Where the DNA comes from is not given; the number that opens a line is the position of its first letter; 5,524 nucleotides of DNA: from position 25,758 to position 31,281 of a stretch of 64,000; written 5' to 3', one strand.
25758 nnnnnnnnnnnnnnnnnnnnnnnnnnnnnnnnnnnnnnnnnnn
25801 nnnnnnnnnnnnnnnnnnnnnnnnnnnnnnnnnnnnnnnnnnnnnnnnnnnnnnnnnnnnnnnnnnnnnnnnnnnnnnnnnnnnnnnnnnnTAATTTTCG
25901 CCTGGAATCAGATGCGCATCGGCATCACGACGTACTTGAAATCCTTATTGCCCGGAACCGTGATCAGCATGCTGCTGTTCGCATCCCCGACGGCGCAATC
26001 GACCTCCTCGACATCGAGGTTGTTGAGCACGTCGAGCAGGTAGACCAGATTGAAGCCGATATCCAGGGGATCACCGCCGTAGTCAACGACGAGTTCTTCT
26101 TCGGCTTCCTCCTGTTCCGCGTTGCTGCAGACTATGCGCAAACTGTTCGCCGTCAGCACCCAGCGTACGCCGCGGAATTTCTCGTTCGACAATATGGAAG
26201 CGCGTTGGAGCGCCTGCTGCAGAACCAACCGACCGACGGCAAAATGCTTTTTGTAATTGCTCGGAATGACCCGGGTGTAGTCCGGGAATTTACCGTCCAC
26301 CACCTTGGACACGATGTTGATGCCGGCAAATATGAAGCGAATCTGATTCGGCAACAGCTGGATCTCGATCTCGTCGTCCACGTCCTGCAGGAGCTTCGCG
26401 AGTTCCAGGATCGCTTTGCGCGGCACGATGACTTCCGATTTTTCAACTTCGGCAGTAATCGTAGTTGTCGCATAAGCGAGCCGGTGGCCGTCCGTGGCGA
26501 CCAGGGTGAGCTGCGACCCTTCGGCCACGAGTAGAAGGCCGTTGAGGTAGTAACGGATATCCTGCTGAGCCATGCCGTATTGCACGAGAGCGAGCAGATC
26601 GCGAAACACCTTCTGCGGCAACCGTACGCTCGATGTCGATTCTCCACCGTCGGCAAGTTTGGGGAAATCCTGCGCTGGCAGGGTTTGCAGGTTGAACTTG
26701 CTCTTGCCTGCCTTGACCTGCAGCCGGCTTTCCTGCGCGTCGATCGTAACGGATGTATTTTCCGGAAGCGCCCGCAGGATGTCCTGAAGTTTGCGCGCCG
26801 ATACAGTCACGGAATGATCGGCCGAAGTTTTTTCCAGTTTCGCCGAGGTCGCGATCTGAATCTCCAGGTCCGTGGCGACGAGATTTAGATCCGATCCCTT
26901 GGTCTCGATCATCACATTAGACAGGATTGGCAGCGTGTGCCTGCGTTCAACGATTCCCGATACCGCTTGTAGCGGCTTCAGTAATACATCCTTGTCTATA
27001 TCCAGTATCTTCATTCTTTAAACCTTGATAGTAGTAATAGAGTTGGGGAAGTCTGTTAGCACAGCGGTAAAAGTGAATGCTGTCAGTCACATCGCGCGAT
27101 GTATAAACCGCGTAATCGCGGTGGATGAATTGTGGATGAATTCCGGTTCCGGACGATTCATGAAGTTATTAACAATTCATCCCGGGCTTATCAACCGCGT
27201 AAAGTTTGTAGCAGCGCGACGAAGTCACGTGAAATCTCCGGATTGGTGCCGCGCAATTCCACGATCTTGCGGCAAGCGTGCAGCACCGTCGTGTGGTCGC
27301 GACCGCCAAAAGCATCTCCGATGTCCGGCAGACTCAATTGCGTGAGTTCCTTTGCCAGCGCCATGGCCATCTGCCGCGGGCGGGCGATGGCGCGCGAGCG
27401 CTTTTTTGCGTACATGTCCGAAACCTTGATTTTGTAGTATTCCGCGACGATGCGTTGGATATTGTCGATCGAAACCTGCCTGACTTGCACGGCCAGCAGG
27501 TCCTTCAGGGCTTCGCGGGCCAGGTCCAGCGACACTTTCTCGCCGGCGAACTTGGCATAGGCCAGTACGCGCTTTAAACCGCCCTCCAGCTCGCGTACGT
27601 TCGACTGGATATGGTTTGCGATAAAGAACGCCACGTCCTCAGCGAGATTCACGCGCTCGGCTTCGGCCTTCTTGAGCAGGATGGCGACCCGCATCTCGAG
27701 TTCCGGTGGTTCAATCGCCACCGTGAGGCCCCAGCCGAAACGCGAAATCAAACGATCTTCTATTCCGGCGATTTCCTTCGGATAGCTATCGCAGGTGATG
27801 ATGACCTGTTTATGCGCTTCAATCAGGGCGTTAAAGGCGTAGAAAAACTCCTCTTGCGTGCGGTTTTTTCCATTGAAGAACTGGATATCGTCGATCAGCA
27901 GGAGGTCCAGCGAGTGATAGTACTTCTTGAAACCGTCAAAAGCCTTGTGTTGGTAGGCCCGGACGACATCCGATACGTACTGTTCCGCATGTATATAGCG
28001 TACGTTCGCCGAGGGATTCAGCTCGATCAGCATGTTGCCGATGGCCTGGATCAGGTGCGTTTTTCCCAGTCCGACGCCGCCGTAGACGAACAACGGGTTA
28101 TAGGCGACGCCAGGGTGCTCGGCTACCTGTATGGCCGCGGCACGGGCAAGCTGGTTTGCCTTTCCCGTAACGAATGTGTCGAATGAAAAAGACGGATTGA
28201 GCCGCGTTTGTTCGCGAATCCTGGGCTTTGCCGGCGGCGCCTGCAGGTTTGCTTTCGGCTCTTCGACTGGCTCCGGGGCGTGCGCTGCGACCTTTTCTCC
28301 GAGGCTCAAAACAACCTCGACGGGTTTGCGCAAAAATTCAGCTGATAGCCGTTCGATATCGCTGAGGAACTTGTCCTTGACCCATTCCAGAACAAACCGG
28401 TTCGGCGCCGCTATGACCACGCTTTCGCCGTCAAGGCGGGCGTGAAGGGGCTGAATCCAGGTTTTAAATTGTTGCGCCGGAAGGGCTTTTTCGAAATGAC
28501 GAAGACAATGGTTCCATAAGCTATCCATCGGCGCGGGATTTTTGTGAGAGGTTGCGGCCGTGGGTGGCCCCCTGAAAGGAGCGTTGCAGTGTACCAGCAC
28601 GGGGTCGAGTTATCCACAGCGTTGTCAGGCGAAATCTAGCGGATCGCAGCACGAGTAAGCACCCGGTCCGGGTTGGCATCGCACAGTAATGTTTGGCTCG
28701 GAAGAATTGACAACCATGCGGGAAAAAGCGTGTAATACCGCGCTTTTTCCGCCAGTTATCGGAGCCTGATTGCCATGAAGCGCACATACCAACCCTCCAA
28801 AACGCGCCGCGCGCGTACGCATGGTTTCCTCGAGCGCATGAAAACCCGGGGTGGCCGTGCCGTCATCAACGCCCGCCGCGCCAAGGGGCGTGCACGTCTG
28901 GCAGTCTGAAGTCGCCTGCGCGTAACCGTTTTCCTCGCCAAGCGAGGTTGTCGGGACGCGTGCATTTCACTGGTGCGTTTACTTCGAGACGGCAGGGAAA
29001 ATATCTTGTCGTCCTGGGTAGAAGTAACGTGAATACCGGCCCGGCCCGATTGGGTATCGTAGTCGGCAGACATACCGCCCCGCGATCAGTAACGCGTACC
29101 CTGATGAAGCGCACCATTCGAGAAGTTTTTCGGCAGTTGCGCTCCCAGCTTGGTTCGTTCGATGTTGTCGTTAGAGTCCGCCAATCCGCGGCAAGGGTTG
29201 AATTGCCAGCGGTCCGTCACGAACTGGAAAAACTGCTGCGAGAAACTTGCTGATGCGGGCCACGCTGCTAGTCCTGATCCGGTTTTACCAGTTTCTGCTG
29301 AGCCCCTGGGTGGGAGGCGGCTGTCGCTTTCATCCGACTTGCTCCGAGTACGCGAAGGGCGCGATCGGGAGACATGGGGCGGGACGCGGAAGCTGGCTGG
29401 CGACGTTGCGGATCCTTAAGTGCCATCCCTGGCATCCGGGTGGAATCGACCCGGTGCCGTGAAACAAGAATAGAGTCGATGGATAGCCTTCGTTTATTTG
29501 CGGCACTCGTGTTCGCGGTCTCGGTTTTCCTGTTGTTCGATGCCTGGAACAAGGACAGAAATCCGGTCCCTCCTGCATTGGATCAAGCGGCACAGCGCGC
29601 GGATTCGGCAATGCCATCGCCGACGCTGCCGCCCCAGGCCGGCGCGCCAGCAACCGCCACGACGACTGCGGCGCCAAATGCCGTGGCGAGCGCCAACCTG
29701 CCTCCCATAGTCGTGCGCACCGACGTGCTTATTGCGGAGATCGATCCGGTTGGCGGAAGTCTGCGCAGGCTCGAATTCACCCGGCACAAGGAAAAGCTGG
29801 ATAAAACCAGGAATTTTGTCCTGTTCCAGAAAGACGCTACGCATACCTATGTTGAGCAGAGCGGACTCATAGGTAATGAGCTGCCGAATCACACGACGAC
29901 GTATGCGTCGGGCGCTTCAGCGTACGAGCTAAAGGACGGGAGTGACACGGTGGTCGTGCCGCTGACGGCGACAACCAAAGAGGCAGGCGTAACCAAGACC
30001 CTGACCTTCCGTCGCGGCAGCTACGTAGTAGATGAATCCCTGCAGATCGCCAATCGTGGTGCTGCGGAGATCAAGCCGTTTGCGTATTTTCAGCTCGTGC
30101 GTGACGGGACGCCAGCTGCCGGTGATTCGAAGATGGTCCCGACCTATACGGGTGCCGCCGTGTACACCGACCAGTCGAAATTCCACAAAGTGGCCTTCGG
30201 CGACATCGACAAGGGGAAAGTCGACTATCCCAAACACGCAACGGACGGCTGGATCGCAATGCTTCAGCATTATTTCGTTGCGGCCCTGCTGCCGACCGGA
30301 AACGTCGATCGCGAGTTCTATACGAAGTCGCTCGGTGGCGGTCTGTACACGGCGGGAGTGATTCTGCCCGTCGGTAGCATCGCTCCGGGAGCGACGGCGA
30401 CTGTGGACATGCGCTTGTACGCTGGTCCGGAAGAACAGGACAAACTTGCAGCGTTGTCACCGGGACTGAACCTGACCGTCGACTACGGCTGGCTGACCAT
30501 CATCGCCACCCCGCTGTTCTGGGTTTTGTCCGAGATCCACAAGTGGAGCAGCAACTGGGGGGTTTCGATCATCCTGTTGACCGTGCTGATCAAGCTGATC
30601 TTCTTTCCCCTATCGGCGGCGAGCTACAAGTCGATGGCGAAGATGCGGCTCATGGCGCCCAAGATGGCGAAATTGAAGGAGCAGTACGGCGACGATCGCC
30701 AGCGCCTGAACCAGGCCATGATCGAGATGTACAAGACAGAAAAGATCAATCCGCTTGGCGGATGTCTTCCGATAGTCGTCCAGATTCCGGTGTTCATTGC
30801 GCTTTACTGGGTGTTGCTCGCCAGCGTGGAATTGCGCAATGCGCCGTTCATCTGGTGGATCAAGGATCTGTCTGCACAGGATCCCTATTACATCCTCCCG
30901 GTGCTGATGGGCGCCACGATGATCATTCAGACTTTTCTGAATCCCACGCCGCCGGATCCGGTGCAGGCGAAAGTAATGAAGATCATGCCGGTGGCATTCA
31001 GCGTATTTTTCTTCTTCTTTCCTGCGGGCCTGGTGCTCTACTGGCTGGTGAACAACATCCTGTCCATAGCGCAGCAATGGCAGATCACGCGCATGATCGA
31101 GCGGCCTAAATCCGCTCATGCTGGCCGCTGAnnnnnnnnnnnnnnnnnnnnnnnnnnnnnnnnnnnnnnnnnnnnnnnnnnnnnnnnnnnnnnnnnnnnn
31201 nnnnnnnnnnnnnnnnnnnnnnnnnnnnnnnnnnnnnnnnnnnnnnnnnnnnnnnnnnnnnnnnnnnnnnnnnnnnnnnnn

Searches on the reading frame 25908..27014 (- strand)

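Call 41: search_protein_families(library=pfam, proteins=[window:25908-27014:-], max_evalue=0.000001)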
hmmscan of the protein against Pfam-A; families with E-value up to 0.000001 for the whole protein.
window:25908-27014:- (368 aa): 3 families
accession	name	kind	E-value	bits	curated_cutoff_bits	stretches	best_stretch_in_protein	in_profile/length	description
PF00712.24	DNA_pol3_beta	-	1.2e-41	142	24.4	1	5-120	4-119/120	DNA polymerase III beta subunit, N-terminal domain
PF02767.21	DNA_pol3_beta_2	-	9.2e-41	139.2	27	1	132-245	2-116/116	DNA polymerase III beta subunit, central domain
PF02768.20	DNA_pol3_beta_3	-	2.3e-32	111.8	27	1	248-367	2-121/121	DNA polymerase III beta subunit, C-terminal domain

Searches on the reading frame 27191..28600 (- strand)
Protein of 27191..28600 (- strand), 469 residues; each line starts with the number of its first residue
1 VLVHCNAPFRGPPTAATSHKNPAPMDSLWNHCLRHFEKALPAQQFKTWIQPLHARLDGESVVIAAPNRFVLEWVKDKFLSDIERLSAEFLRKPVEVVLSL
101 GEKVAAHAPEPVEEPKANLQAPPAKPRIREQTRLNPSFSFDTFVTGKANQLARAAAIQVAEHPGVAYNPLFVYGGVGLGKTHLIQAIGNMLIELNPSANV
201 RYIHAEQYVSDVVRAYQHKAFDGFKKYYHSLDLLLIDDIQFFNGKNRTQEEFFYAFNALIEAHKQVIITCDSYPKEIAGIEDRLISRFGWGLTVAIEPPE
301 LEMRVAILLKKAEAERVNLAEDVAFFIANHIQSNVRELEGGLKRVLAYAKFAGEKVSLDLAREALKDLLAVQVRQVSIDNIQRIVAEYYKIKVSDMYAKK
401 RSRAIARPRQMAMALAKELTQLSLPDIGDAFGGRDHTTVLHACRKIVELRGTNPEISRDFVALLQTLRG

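Call 41: search_protein_families(library=pfam, proteins=[window:27191-28600:-], max_evalue=0.000001)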
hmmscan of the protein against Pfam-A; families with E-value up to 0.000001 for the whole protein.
window:27191-28600:- (469 aa): 3 families
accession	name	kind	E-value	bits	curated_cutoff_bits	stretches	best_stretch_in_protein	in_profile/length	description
PF00308.24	Bac_DnaA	-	7.9e-65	218.4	23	1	134-294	1-161/162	Bacterial DnaA ATPAse domain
PF08299.17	Bac_DnaA_C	-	1.4e-31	108.7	31.5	1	378-446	1-69/69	Bacterial dnaA protein helix-turn-helix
PF11638.13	DnaA_N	-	2e-18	66.3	24.6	1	27-85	2-62/65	DnaA N-terminal domain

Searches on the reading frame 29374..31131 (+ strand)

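Call 41: search_protein_families(library=pfam, proteins=[window:29374-31131:+], max_evalue=0.000001)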
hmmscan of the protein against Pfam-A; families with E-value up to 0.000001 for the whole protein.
window:29374-31131:+ (585 aa): 2 families
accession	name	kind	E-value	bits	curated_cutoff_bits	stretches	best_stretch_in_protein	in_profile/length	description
PF14849.12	YidC_periplas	-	1.4e-84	284.8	24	1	112-384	2-283/283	YidC periplasmic domain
PF02096.25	60KD_IMP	-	8.3e-63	211.7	35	1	395-572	1-162/163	60Kd inner membrane protein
